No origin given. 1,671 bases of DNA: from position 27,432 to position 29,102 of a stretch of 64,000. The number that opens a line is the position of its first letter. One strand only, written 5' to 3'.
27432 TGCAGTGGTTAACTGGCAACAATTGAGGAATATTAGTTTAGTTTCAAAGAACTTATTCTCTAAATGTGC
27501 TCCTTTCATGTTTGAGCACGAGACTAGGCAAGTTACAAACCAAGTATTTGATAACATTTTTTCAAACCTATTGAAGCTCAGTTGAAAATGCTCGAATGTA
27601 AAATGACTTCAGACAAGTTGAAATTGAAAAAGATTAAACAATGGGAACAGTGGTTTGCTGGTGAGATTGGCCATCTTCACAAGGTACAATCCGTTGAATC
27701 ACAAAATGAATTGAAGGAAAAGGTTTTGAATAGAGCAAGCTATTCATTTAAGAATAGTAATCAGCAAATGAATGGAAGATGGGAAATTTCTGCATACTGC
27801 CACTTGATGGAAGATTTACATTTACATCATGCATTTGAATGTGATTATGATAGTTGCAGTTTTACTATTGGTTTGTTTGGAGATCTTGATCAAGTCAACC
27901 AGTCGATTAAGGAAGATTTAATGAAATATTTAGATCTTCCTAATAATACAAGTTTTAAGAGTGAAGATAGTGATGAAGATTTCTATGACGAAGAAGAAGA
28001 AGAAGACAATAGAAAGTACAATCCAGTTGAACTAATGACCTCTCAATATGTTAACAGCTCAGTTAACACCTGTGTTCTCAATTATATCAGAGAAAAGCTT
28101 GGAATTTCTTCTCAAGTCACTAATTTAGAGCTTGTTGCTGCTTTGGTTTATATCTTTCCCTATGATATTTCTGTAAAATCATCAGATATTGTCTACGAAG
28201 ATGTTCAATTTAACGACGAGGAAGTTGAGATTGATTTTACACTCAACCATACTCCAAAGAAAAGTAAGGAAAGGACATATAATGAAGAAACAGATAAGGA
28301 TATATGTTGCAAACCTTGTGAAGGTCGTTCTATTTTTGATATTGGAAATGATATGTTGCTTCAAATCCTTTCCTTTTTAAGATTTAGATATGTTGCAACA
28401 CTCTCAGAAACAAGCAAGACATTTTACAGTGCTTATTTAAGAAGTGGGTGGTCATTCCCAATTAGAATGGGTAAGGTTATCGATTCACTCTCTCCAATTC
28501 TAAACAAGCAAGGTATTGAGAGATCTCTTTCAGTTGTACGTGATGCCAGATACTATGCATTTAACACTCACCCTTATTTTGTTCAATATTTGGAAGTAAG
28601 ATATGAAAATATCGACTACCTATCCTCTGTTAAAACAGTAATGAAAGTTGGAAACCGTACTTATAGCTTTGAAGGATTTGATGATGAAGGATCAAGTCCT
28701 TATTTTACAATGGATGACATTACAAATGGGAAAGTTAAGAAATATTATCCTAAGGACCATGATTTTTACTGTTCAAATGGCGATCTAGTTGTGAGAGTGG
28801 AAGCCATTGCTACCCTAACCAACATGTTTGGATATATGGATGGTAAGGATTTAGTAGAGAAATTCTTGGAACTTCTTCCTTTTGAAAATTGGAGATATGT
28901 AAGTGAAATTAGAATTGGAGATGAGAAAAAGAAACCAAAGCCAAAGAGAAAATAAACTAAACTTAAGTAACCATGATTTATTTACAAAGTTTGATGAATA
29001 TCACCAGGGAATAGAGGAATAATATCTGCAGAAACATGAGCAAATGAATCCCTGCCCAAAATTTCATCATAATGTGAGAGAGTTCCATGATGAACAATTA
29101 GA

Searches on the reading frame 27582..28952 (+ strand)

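Call 26: search_protein_families(library=pfam, proteins=[window:27582-28952:+], max_evalue=0.001)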
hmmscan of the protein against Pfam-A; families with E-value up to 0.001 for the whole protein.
window:27582-28952:+ (457 aa): 1 family
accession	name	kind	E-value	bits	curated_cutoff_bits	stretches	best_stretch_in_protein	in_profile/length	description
PF00646.38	F-box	-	0.00063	20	20.5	0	253-283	3-33/43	F-box domain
